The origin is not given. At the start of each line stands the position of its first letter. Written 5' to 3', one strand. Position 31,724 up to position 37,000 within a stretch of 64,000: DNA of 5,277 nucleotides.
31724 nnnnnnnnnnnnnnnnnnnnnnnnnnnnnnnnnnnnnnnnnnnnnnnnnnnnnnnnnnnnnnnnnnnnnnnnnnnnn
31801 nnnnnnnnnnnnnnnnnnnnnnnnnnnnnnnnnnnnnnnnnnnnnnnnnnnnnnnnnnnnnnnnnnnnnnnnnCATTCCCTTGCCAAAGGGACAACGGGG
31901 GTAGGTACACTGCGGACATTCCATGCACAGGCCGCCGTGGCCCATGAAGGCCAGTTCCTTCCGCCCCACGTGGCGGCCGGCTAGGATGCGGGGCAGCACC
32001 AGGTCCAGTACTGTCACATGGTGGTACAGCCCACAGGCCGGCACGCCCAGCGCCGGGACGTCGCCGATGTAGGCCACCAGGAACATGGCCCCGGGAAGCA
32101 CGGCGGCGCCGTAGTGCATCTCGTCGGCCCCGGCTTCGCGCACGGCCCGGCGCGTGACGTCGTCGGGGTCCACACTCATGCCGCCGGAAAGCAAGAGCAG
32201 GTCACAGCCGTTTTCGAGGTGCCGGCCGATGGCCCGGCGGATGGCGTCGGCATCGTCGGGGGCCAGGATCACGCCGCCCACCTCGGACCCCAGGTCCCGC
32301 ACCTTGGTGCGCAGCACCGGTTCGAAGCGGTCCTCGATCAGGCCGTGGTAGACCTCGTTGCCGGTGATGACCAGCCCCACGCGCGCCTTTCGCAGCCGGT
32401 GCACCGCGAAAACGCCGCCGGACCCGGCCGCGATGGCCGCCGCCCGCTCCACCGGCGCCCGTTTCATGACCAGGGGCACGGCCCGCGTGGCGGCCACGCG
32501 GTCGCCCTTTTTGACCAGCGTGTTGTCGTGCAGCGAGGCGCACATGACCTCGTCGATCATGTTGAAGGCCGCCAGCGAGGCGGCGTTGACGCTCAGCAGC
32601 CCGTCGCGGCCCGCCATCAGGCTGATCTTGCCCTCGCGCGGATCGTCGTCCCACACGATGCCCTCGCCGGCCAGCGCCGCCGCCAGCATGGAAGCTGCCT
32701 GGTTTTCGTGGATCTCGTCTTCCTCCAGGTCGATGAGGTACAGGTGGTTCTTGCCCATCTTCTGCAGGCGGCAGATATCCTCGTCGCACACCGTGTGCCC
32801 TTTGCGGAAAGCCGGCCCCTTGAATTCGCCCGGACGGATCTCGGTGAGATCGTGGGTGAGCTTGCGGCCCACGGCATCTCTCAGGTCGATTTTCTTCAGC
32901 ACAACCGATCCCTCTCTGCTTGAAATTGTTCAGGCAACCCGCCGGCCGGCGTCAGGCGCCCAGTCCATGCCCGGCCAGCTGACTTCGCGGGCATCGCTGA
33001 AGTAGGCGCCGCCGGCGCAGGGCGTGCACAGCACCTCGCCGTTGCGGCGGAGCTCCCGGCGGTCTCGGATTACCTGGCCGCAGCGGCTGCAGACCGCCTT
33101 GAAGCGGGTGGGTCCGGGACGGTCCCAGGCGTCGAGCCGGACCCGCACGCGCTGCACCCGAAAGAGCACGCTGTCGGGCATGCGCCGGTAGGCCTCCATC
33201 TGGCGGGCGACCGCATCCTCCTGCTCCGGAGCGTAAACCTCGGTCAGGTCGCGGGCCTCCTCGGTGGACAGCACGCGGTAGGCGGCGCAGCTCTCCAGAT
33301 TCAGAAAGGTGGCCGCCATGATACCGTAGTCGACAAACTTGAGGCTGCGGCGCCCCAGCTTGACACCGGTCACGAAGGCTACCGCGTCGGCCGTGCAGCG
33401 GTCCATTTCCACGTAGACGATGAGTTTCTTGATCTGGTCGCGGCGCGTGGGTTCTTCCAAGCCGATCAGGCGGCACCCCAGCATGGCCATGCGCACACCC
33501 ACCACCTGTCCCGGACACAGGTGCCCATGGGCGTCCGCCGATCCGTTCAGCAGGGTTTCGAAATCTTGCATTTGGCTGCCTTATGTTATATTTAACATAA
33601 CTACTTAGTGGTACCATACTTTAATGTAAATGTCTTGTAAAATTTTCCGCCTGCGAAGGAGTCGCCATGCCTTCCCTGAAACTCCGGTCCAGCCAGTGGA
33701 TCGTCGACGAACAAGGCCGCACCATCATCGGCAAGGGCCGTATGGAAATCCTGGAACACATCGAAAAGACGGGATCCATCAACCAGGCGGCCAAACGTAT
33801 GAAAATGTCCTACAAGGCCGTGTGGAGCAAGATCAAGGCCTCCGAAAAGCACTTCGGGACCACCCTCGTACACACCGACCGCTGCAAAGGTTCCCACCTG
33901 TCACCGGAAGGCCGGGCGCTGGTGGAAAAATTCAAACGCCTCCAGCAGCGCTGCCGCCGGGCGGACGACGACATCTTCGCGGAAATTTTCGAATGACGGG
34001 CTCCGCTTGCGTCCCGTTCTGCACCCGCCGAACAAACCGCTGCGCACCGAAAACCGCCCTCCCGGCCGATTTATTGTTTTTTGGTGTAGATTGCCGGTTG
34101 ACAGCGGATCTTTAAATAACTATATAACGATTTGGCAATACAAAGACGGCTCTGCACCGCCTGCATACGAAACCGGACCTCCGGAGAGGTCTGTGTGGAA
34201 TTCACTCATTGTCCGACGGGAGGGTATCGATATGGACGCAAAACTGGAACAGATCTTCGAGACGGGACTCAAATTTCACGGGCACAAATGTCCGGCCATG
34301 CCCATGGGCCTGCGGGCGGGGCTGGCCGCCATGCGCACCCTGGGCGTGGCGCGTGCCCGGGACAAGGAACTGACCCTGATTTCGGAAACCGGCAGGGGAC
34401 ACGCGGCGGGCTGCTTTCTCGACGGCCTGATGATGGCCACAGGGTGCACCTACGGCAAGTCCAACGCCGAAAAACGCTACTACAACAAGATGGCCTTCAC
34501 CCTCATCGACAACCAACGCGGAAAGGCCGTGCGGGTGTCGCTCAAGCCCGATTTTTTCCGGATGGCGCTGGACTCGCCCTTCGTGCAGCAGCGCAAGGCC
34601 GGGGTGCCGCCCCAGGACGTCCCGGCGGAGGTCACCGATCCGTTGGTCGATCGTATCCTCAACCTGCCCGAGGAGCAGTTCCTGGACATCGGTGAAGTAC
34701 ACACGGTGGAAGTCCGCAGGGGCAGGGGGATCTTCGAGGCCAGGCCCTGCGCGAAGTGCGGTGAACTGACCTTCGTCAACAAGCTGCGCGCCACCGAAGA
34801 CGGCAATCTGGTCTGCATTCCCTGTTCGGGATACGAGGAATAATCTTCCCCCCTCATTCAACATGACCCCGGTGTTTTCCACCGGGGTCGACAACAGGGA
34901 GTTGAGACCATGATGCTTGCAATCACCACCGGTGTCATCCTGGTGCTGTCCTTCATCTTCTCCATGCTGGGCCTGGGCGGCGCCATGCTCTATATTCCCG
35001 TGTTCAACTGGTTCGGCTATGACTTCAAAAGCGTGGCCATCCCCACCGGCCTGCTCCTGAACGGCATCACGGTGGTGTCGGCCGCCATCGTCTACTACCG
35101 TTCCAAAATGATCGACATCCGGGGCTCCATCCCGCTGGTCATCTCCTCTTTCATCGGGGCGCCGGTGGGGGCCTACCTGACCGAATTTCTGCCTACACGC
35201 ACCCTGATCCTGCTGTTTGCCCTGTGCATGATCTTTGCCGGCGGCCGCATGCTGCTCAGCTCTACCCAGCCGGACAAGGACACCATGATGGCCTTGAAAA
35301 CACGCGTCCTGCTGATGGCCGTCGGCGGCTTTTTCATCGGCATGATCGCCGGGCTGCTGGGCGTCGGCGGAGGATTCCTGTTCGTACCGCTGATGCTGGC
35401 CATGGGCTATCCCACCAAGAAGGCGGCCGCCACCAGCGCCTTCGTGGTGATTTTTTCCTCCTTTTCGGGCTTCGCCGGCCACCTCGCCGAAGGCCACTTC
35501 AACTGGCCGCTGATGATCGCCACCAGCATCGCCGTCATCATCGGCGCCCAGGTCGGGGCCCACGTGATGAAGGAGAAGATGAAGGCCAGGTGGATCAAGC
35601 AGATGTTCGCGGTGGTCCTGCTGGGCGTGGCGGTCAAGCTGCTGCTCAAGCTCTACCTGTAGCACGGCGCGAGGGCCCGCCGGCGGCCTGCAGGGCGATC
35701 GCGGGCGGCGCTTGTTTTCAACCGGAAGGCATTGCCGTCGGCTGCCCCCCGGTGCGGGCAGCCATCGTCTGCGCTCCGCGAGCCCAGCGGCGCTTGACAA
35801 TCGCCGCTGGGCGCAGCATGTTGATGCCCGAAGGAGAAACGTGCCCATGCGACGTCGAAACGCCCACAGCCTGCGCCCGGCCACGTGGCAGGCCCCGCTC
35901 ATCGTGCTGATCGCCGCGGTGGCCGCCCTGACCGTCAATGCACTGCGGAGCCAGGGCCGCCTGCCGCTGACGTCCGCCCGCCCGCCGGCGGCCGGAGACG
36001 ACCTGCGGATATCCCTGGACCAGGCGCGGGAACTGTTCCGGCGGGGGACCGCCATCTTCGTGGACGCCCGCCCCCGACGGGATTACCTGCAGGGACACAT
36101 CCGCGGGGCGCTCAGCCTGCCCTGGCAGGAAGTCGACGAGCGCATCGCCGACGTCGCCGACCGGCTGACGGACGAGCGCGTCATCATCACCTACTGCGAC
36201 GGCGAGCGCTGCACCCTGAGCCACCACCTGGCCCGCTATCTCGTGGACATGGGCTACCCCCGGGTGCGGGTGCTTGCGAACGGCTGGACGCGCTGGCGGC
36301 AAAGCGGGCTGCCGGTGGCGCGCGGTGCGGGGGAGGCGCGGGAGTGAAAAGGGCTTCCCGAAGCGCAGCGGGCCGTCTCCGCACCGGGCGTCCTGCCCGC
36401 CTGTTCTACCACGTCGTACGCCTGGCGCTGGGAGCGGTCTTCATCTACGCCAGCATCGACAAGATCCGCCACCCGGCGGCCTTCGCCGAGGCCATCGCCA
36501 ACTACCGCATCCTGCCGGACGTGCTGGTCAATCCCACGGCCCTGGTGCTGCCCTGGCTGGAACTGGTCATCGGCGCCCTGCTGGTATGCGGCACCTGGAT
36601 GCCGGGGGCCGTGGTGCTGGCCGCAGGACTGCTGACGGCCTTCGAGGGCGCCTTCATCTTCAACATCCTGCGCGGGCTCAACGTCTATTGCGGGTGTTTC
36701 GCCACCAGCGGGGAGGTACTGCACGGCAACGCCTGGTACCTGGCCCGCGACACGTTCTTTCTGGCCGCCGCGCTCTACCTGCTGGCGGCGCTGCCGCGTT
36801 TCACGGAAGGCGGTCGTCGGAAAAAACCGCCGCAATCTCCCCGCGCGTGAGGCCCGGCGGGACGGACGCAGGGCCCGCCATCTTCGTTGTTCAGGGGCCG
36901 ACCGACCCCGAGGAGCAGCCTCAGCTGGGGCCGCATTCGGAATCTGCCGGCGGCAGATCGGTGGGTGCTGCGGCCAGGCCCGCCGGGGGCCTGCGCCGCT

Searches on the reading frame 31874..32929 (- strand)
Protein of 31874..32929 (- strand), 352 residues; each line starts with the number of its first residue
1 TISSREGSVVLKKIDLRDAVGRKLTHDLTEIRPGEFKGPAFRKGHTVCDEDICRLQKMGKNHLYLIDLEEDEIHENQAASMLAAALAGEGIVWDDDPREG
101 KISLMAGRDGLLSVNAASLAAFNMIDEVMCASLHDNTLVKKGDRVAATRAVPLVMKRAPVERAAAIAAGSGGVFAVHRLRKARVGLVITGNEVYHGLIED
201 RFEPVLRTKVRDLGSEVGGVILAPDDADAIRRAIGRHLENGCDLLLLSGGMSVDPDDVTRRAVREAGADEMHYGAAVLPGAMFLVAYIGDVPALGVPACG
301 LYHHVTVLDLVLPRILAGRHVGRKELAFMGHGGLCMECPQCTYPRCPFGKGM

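Call 29: search_protein_families(library=pfam, proteins=[window:31874-32929:-], max_evalue=0.00001)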
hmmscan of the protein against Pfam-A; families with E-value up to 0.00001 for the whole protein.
window:31874-32929:- (352 aa): 1 family
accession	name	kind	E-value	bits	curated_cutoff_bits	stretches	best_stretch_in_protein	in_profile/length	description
PF00994.29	MoCF_biosynth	-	1.8e-20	73.5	26.6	1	186-283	2-98/144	Probable molybdopterin binding domain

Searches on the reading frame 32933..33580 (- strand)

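Call 29: search_protein_families(library=pfam, proteins=[window:32933-33580:-], max_evalue=0.00001)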
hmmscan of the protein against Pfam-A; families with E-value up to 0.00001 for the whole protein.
window:32933-33580:- (216 aa): 2 families
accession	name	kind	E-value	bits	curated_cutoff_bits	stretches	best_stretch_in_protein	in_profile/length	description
PF02663.19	FmdE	-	1.6e-28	99.9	22.9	1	18-140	2-132/133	FmdE, Molybdenum formylmethanofuran dehydrogenase operon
PF01258.23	zf-dskA_traR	-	5.9e-06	26.6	24.9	0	162-193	5-35/36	Prokaryotic dksA/traR C4-type zinc finger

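Call 31: search_protein_families(library=ncbifam, proteins=[window:32933-33580:-], max_evalue=0.00001)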
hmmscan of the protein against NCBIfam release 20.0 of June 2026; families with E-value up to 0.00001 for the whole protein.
window:32933-33580:- (216 aa): 0 families

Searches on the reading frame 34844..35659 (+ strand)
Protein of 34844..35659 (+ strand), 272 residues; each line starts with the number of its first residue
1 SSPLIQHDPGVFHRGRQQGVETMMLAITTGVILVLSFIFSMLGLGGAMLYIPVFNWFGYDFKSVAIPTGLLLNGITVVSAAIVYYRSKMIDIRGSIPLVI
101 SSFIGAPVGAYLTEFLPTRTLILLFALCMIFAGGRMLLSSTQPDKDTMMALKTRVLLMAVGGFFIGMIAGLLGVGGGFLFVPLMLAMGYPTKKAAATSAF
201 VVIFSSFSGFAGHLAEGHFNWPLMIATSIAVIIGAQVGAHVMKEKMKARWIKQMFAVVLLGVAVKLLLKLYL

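Call 29: search_protein_families(library=pfam, proteins=[window:34844-35659:+], max_evalue=0.00001)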
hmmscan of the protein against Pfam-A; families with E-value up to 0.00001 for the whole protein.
window:34844-35659:+ (272 aa): 1 family
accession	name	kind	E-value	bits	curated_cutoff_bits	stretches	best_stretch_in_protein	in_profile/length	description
PF01925.25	TauE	-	8.9e-50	170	32.6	1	30-266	3-237/237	Sulfite exporter TauE/SafE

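Call 31: search_protein_families(library=ncbifam, proteins=[window:34844-35659:+], max_evalue=0.00001)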
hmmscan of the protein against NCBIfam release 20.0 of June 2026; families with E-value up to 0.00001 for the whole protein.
window:34844-35659:+ (272 aa): 2 families
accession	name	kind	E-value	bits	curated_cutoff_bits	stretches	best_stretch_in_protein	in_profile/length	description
NF007909.0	PRK10621.1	equivalog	1.4e-10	41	383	1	20-268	7-252/266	hypothetical protein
NF040961.1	MamO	equivalog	2.1e-07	29.7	800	1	149-267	525-648/648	magnetosome protein MamO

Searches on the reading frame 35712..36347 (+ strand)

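Call 5: search_protein_families(library=pfam, proteins=[window:35712-36347:+])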
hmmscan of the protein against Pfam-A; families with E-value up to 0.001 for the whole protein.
window:35712-36347:+ (211 aa): 1 family
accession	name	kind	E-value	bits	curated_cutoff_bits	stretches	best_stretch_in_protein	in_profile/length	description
PF00581.25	Rhodanese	-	1.1e-16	61.6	22.2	1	102-197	2-101/102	Rhodanese-like domain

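Call 6: search_protein_families(library=ncbifam, proteins=[window:35712-36347:+])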
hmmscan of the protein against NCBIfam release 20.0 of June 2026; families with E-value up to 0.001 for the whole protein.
window:35712-36347:+ (211 aa): 9 families
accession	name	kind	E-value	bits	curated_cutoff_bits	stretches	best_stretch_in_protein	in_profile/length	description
NF041203.1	rhodanese_LYCAU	equivalog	7.6e-13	48.2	115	1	94-203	17-124/126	rhodanese-related (seleno)protein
NF045694.1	seleno_TsoB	exception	8.3e-13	47.3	805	1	100-206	46-160/572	rhodanese/DsbD fusion-like selenoprotein TsoB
NF006444.0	PRK08762.1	equivalog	2.6e-12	46.1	449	1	99-204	16-116/387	molybdopterin-synthase adenylyltransferase MoeB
NF001195.0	PRK00162.1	equivalog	1.2e-07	31.9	102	1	99-200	6-101/108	thiosulfate sulfurtransferase GlpE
NF007627.0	PRK10287.1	equivalog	5.1e-07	29.9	102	1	116-186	23-89/104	thiosulfate sulfurtransferase PspE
TIGR02981.1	phageshock_pspE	exception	3e-06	27.5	126.3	1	115-186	20-87/101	thiosulfate sulfurtransferase PspE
TIGR03865.1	PQQ_CXXCW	subfamily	4.7e-06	26.6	128.05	1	151-204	112-164/167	PQQ-dependent catabolism-associated CXXCW motif protein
NF045521.1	rhoda_near_glyco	subfamily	2e-05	24.4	145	1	112-206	30-119/144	rhodanese homology domain-containing protein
NF001133.1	PRK00142.1-1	equivalog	0.00096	18.8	170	0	102-193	110-201/229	oxygen-dependent tRNA uridine(34) hydroxylase TrhO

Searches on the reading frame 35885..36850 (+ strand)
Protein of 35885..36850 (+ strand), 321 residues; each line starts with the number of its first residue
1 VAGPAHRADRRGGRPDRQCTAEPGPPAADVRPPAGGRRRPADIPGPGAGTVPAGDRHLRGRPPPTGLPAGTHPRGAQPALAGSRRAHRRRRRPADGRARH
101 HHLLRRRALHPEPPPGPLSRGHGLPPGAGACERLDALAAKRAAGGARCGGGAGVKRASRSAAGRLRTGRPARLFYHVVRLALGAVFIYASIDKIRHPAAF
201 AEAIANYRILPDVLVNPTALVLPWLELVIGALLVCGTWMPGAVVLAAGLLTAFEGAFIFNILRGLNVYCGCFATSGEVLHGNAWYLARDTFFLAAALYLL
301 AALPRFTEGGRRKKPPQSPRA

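Call 5: search_protein_families(library=pfam, proteins=[window:35885-36850:+])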
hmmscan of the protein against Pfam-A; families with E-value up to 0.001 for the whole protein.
window:35885-36850:+ (321 aa): 2 families
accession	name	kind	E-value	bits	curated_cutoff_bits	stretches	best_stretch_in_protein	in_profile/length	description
PF07291.16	MauE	-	2.6e-27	96.1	27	1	173-301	3-127/128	Methylamine utilisation protein MauE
PF07681.17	DoxX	-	9.6e-06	26.6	23.6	1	177-250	4-76/85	DoxX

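Call 6: search_protein_families(library=ncbifam, proteins=[window:35885-36850:+])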
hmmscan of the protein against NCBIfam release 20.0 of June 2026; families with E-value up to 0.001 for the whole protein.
window:35885-36850:+ (321 aa): 1 family
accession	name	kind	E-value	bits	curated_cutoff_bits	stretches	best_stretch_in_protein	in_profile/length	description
NF045576.1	BT_3928_fam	equivalog_domain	0.00091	18.4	250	0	176-300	3-130/358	BT_3928 family protein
